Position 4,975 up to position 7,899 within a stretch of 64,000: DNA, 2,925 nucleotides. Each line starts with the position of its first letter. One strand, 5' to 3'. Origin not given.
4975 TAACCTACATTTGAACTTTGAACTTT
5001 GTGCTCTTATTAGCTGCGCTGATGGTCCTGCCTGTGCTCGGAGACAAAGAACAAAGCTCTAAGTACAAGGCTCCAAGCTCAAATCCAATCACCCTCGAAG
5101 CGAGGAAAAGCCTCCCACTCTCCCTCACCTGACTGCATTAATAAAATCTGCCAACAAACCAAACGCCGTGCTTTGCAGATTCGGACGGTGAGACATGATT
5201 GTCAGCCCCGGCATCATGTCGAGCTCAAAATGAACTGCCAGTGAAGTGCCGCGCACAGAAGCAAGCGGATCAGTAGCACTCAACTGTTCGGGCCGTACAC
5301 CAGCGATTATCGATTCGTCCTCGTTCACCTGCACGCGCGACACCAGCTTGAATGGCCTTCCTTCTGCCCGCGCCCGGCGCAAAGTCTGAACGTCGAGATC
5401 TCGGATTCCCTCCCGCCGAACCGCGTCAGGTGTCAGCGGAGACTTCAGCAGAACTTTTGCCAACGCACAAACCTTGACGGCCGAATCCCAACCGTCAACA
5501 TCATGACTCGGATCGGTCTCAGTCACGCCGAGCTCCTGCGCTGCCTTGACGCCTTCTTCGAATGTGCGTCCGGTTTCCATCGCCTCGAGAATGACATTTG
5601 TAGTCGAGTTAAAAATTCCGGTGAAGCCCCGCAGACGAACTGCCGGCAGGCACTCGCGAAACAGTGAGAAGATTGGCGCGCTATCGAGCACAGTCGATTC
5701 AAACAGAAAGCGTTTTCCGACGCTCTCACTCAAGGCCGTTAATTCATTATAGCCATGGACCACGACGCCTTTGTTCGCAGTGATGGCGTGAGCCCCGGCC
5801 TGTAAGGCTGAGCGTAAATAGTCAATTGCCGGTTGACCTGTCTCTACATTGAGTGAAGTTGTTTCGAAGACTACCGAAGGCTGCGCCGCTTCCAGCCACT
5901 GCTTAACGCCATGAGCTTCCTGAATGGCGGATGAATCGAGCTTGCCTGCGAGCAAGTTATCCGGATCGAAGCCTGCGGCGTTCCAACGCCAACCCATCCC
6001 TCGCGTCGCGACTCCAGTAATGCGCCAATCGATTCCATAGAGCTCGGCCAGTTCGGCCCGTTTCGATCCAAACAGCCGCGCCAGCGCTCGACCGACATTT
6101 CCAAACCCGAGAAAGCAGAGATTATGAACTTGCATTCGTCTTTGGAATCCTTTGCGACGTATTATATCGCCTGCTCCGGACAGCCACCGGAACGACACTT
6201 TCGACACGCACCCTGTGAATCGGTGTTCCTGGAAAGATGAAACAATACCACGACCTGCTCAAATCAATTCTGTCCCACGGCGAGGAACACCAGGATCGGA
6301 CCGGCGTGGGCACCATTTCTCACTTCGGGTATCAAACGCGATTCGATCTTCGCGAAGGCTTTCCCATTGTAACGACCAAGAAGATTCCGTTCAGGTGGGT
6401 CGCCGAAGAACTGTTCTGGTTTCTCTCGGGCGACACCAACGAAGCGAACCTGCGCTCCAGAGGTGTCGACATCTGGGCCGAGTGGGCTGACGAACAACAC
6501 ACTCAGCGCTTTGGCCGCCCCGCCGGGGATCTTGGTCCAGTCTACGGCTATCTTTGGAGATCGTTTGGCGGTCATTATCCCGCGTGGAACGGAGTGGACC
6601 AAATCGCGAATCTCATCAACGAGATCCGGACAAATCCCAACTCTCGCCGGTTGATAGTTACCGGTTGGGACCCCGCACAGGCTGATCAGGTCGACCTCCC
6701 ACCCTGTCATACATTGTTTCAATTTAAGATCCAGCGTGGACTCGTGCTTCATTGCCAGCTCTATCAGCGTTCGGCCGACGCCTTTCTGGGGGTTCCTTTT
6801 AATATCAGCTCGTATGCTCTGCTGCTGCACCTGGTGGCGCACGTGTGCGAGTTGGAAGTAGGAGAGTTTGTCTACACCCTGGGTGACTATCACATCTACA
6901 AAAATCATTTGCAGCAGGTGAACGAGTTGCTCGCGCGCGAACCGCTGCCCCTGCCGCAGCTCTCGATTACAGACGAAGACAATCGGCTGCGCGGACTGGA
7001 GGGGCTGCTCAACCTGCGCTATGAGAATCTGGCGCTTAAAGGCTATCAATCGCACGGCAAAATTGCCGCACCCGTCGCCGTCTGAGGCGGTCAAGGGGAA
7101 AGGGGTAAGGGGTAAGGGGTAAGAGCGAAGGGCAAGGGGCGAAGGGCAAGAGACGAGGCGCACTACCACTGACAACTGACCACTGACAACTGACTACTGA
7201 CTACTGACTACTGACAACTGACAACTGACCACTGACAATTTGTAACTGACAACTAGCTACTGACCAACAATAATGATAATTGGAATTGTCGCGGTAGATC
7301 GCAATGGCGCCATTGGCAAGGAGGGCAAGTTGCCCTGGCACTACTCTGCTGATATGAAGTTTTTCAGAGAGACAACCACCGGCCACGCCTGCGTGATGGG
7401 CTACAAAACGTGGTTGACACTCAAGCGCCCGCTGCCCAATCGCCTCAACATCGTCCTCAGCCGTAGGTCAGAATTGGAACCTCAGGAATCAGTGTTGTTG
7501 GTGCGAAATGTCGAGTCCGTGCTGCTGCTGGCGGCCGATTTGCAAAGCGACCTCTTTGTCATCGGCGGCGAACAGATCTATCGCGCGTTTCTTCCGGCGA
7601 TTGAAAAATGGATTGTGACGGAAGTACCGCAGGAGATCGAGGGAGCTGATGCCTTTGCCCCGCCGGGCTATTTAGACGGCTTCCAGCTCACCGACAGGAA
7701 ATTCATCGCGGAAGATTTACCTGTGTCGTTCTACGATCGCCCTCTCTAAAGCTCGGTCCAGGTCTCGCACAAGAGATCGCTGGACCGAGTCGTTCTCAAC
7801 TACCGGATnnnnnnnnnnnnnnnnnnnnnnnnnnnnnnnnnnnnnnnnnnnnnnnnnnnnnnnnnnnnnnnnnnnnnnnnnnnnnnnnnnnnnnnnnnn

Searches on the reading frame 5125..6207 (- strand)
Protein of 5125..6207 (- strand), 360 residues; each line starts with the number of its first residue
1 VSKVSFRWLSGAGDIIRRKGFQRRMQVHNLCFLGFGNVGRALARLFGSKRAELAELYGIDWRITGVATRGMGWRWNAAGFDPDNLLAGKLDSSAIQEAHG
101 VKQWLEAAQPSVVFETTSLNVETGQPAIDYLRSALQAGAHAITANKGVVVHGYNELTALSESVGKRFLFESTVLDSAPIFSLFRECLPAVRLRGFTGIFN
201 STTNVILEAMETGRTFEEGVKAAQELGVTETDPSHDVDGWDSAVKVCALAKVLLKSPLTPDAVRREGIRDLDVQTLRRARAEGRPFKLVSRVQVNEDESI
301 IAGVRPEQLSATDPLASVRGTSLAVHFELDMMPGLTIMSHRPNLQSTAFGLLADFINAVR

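Call 8: search_protein_families(library=pfam, proteins=[window:5125-6207:-], max_evalue=0.00001)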
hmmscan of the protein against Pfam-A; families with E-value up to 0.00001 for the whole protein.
window:5125-6207:- (360 aa): 2 families
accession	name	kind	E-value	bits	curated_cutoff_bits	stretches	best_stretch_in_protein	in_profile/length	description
PF00742.24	Homoserine_dh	-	4.6e-42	144.2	22.9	1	178-356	1-173/173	Homoserine dehydrogenase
PF03447.22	NAD_binding_3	-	2.3e-06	28.8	24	1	34-170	1-116/116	Homoserine dehydrogenase, NAD binding domain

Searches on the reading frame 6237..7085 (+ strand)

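Call 8: search_protein_families(library=pfam, proteins=[window:6237-7085:+], max_evalue=0.00001)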
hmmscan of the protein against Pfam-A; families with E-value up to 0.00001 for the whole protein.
window:6237-7085:+ (282 aa): 1 family
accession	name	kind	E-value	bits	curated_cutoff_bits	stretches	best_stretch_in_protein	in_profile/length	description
PF00303.24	Thymidylat_synt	-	2e-104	348.9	24.3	1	2-282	1-266/266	Thymidylate synthase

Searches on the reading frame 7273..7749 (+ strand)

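Call 8: search_protein_families(library=pfam, proteins=[window:7273-7749:+], max_evalue=0.00001)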
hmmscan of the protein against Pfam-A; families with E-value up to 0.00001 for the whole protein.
window:7273-7749:+ (158 aa): 1 family
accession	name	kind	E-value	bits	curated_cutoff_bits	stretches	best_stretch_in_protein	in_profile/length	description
PF00186.24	DHFR_1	-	1.1e-41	142.6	25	1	1-148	1-145/159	Dihydrofolate reductase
